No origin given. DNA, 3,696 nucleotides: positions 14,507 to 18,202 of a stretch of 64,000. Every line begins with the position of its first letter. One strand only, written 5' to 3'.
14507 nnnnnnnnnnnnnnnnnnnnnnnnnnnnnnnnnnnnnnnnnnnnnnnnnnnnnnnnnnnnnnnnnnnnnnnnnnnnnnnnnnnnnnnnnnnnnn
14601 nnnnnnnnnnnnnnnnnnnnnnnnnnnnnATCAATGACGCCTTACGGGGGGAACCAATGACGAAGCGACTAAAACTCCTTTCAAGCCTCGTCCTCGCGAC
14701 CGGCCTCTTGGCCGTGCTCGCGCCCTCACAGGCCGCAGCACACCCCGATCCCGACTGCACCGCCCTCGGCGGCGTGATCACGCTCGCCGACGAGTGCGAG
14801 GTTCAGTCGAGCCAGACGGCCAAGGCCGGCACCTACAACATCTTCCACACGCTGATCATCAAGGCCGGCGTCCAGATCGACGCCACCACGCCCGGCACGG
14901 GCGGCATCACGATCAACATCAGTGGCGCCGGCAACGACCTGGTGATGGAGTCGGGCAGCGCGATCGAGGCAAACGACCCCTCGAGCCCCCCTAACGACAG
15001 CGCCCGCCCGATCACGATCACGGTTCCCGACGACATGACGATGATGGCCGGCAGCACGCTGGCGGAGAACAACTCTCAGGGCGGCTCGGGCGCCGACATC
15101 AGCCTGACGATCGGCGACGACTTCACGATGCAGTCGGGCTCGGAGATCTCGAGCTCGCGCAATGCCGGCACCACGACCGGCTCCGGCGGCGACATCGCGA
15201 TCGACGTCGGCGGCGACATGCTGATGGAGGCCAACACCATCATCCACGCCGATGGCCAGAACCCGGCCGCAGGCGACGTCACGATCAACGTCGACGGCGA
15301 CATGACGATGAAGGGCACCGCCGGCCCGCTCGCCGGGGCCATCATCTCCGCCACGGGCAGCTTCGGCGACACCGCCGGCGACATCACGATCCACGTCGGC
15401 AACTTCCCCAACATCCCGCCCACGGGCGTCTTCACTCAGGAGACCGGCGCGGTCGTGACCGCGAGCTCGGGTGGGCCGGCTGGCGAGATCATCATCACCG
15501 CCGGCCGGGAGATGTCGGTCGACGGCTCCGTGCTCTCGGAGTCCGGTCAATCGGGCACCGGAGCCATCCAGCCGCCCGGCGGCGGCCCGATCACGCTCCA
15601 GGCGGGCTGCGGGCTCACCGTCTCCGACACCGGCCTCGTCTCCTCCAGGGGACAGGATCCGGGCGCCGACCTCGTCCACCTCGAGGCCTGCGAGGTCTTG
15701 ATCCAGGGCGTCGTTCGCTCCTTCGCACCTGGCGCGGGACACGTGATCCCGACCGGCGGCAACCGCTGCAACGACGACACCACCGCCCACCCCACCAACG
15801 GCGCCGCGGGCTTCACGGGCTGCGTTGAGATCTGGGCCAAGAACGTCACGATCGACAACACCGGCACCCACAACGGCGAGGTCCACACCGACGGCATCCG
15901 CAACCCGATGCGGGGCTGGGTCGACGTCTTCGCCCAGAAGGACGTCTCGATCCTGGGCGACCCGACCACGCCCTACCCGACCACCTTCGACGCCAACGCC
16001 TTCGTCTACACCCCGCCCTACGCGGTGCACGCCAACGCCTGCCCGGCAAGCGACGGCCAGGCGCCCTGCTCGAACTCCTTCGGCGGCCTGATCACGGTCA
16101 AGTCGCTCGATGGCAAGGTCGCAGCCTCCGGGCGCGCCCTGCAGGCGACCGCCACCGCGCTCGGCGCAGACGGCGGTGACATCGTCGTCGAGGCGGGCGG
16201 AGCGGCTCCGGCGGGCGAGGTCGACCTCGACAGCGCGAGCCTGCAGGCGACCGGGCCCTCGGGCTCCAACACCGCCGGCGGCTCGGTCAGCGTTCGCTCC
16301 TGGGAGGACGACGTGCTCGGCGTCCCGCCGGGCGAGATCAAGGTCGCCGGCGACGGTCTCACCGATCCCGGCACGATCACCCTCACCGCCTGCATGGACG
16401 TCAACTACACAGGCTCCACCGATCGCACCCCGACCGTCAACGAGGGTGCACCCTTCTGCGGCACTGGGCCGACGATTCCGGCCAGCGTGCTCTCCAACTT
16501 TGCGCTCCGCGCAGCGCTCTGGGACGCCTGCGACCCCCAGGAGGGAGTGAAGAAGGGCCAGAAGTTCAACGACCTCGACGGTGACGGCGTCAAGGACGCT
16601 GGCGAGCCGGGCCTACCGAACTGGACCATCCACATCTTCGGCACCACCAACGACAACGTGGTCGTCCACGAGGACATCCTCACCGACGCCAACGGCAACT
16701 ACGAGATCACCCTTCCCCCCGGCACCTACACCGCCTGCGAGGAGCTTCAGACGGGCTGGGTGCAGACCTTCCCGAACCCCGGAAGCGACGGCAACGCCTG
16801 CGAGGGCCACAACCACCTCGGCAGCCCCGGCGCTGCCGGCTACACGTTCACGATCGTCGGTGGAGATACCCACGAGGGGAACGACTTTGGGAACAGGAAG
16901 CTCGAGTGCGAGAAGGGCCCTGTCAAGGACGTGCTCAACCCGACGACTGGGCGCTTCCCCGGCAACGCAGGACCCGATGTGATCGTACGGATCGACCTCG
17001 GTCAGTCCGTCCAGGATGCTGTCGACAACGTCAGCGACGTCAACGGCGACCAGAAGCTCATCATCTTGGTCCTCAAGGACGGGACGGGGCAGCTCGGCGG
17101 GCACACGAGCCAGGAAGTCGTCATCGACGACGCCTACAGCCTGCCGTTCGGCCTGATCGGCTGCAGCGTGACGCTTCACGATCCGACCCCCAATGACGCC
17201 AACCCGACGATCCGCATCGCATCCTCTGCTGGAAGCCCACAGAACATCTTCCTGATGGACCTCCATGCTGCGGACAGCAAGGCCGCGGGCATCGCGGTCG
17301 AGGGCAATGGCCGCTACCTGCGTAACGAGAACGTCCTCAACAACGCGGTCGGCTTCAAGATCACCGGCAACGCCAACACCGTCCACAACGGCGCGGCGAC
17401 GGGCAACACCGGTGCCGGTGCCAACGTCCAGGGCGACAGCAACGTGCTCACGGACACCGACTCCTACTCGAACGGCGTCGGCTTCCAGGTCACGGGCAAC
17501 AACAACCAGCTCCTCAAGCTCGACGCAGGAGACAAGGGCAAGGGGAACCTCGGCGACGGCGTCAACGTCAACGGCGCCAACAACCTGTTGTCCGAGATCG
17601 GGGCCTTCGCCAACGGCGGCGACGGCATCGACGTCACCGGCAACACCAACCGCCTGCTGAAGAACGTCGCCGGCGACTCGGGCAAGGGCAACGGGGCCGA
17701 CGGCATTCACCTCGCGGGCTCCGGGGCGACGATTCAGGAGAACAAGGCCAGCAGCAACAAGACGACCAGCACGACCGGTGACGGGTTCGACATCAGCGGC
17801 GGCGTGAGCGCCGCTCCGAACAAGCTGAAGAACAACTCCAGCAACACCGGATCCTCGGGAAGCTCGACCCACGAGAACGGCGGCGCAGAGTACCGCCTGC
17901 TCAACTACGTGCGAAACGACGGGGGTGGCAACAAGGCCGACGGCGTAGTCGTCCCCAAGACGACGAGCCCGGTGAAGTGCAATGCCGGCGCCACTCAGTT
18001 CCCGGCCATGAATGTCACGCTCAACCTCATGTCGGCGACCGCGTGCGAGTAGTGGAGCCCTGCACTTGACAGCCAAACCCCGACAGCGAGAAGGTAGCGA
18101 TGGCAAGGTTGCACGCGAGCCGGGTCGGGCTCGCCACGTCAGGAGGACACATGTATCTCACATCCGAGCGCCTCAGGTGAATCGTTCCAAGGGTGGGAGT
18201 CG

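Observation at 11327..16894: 2208-bp perfect duplication gives two adjacent genes the same N-terminal ~745 aa but different C-terminal cassettes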

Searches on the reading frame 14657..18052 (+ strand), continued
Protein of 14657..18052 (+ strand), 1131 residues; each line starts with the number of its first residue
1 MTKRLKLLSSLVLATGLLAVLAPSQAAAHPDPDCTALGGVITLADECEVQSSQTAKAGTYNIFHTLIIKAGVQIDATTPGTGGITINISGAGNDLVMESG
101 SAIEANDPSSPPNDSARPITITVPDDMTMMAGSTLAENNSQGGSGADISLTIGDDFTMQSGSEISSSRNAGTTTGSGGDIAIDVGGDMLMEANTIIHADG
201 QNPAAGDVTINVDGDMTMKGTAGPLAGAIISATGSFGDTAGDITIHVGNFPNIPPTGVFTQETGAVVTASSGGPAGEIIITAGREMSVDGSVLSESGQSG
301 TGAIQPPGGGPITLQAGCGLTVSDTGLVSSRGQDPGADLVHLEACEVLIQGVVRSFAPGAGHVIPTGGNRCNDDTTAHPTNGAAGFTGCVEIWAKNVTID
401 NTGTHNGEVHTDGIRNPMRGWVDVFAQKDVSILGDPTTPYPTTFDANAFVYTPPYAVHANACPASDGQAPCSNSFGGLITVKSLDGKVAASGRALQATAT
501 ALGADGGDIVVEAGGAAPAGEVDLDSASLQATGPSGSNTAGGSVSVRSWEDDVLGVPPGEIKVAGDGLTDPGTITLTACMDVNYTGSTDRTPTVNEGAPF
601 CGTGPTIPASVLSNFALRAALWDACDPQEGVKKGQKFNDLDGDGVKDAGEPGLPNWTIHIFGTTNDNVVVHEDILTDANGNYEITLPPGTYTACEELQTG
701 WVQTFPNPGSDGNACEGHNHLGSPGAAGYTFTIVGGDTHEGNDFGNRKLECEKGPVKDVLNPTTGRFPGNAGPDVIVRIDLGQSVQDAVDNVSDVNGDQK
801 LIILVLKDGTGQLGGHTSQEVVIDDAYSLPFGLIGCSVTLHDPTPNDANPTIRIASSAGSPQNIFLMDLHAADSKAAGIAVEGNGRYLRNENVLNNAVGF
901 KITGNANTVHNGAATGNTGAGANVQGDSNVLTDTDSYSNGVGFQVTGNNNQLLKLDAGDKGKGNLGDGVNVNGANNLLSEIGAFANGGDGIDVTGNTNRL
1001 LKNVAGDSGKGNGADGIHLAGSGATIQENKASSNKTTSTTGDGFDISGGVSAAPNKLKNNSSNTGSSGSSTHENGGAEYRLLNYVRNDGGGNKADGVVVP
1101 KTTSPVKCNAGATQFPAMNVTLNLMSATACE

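Call 33: predict_structure(alignment_id=A1)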
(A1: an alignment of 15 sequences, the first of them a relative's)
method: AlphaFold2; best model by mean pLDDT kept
length: 1131 residues; sequences in the alignment: 15
mean_pLDDT: 76.8   pTM: 0.59
mean pLDDT of the five models: 76.8, 76.7, 75.4, 73.7, 72.0
residues with pLDDT >= 90: 290; 70-90: 483; 50-70: 267; < 50: 91
segments of 3 or more residues with pLDDT < 50: 1-28, 440-452, 464-470, 709-713, 719-723, 750-765, 1066-1070
pLDDT, mean of each block of 10 residues (from residue 1): 36 42 43 87 85 87 94 82 87 93 81 78 96 77 80 97 81 72 98 90 84 96 72 83 95 90 93 91 95 84 69 95 92 79 97 79 64 79 82 96 84 76 95 75 38 74 49 77 94 88 82 79 91 73 91 88 75 89 88 79 80 87 73 86 71 87 72 87 86 78 63 50 56 75 73 39 48 60 70 55 57 60 63 62 63 68 62 77 76 76 84 72 87 76 87 74 75 88 73 89 64 81 88 70 85 86 57 73 78 74 55 62 61 64
secondary structure, 60 per line:
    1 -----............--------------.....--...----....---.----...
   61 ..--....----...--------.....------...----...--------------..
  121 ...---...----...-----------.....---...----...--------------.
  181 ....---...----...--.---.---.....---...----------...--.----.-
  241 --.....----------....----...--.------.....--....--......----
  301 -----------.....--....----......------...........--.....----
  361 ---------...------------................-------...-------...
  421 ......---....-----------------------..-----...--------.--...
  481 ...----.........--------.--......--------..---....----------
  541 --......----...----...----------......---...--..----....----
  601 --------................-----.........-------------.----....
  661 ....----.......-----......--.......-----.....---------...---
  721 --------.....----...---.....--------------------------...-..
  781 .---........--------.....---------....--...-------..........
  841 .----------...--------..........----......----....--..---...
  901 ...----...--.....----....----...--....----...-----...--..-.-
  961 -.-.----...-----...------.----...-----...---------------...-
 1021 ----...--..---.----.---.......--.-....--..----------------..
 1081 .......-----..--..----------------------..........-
elements in order (helices of 4 or more, strands of 3 or more residues): H6-17 H32-36 E39-41 E46-49 E58-62 E65-68 E73-75 E84-88 E95-97 E102-104 E119-123 E127-129 E134-136 E148-152 E156-158 E163-165 E180-184 E188-190 E195-197 E208-212 E216-218 E229-231 E243-247 E258-261 E266-268 E278-282 E285-288 E291-296 E312-316 E319-322 E327-332 E339-349 E352-356 E385-400 E408-410 E418-426 E430-433 E478-483 E488-496 E508-513 E527-530 E543-548 E553-555 E560-562 E573-578 E582-584 E593-596 H609-624 E630-638 E657-664 E669-675 E681-686 E689-695 E701-705 E729-733 E738-740 E744-748 E775-777 H785-792 E801-805 E815-818 E821-823 E831-841 E852-854 E863-872 E877-882 E887-890 E898-903 E908-910 E913-917 E922-925 E930-932 E935-938 E943-945 E951-953 E969-971 E977-979 E991-993 E999-1001 E1017-1019 E1025-1027 E1044-1050 E1055-1058 E1079-1087 E1121-1130

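Call 36: fold_search(model_id=the predicted structure, library=pdb)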
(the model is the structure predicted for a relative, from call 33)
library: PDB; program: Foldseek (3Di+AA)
matches with E <= 10: 627; with E <= 0.001: 7
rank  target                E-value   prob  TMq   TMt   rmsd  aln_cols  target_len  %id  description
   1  10ps                  3.3e-05  1.00  0.08  0.16   6.2       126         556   23  Crystal structure of SdrD A2-A3-B1-B2 domains from Staphylococcus aureus JH1 (released 2026-02-11)
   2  8vdk                  9.5e-05  1.00  0.08  0.21   7.9       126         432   28  Crystal Structure of LPXTG-motif Cell Wall Anchor Domain Protein MSCRAMM_SdrD from Staphylococcus aureus (released 2024-08-07)
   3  4jdz_B                3.6e-04  1.00  0.08  0.20   8.0       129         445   27  Structures of SdrD from Staphylococcus aureus reveal the molecular mechanism of how the cell surface receptors recogni (released 2013-06-19)
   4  3irp                  4.1e-04  1.00  0.09  0.22   7.1       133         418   20  Crystal structure of functional region of UafA from Staphylococcus saprophyticus at 1.50 angstrom resolution (released 2010-09-08)
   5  6yoa_A                5.5e-04  1.00  0.08  0.53   8.7       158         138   16  Lig v 1 structure and the inflammatory response to the Ole e 1 protein family (released 2020-05-13)
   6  4jdz_A                6.9e-04  1.00  0.09  0.22   7.6       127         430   23  Structures of SdrD from Staphylococcus aureus reveal the molecular mechanism of how the cell surface receptors recogni (released 2013-06-19)
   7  6yoa_B                7.5e-04  1.00  0.08  0.55   5.6       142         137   14  Lig v 1 structure and the inflammatory response to the Ole e 1 protein family (released 2020-05-13)
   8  3is1                  2.4e-03  1.00  0.07  0.18   5.6       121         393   12  Crystal structure of functional region of UafA from Staphylococcus saprophyticus in C2 form at 2.45 angstrom resolution (released 2010-09-08)
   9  8bdw_H                3.3e-03  1.00  0.07  0.66   4.7       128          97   14  Crystal structure of CnaB2 domain from Lactobacillus plantarum (released 2023-02-22)
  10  8bdw_A                4.2e-03  1.00  0.07  0.67   4.6       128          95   14  Crystal structure of CnaB2 domain from Lactobacillus plantarum (released 2023-02-22)
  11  7o77                  4.6e-03  0.57  0.12  0.18  34.4      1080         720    9  Structure of the PL6 family alginate lyase Patl3640 from Pseudoalteromonas atlantica T6c (released 2021-07-28)
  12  6fwv_B                7.7e-03  1.00  0.07  0.16   9.1       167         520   18  The Bacillus anthracis TIE protein (released 2018-08-08)
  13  3irz                  8.1e-03  1.00  0.08  0.20   6.3       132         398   17  Crystal structure of functional region of UafA from Staphylococcus saprophyticus in P212121 form (released 2010-09-08)
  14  3is0                  8.4e-03  1.00  0.07  0.19   5.4       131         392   15  Crystal structure of functional region of UafA from Staphylococcus saprophyticus in the presence of cholesterol (released 2010-09-08)
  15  6fwv_A                1.1e-02  1.00  0.07  0.16   9.2       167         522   17  The Bacillus anthracis TIE protein (released 2018-08-08)
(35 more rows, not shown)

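Call 37: find_encoding_contigs(protein=P0004, flank=10000, max_places=4)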
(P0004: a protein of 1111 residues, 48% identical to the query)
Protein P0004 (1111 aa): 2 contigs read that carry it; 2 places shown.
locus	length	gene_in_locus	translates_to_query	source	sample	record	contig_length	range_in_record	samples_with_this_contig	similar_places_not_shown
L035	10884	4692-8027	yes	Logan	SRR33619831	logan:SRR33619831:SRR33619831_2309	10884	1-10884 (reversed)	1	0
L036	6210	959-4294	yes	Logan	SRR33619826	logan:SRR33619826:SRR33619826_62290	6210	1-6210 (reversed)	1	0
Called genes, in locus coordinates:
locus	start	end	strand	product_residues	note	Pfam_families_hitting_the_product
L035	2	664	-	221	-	?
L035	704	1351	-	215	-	PF01726:LexA_DNA_bind, PF12802:MarR_2 (weak), PF09339:HTH_IclR (weak), PF13412:HTH_24 (weak), PF00717:Peptidase_S24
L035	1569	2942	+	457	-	PF07730:HisKA_3 (weak), PF13581:HATPase_c_2 (weak), PF02518:HATPase_c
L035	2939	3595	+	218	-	PF00072:Response_reg, PF00196:GerE, PF04545:Sigma70_r4 (weak), PF08281:Sigma70_r4_2 (weak)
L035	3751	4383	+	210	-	PF00072:Response_reg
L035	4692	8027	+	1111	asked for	PF13229:Beta_helix (weak)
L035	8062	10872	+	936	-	-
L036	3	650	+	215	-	?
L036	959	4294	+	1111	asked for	PF13229:Beta_helix (weak)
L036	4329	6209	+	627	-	?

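Call 42: find_related_loci(query=A1, collection=metagenome_contigs, flank=10000)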
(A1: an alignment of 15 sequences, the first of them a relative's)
Query A1 (1131 aa) in metagenome_contigs; peptide patterns used: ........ (x = any residue, [..] = any of these).
600 stretches matched a pattern (row limit reached: there are more); 56 encode a relative of the query (tblastn E <= 1e-3); 56 distinct loci.
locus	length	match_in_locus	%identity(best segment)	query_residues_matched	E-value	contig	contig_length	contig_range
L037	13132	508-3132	38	94-1117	1e-134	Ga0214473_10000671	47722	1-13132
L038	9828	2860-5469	40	237-1119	1e-129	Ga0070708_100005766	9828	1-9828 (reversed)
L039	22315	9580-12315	40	144-1096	4e-152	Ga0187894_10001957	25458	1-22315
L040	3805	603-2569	45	46-746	1e-112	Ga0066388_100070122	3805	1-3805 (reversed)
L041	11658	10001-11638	43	143-665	4e-106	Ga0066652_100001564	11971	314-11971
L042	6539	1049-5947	55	178-1131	6e-105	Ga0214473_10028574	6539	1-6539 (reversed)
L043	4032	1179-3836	35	205-1130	2e-103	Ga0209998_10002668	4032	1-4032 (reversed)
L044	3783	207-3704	35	205-1130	8e-104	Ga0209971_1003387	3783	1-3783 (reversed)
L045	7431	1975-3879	39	35-747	2e-99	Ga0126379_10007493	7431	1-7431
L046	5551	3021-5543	34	118-1081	1e-96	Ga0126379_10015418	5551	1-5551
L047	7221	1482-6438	34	117-1108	7e-95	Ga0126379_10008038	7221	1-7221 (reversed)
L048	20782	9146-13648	32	7-1117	4e-88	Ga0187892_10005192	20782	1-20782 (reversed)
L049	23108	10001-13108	38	177-753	5e-81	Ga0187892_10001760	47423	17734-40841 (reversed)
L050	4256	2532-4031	43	21-533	2e-80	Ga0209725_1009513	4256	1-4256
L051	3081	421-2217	37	80-707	2e-76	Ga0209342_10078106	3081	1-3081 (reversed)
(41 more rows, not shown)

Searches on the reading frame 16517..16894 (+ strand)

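Call 64: search_protein_families(library=pfam, proteins=[window:16517-16894:+], max_evalue=0.1)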
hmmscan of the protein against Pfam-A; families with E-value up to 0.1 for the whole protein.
window:16517-16894:+ (126 aa): 4 families
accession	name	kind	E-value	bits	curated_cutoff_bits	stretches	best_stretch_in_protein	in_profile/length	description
PF17210.9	SdrD_B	-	5.6e-11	43.1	29.7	1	17-93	8-82/112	SdrD B-like domain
PF13620.12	CarboxypepD_reg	-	8.4e-05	23.3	32.3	1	25-72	6-51/82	Carboxypeptidase regulatory-like domain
PF17802.7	SpaA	-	0.0018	18.8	23.1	1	29-75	12-58/91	Prealbumin-like fold domain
PF13715.12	CarbopepD_reg_2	-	0.011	16.1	32.2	1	26-72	6-47/88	CarboxypepD_reg-like domain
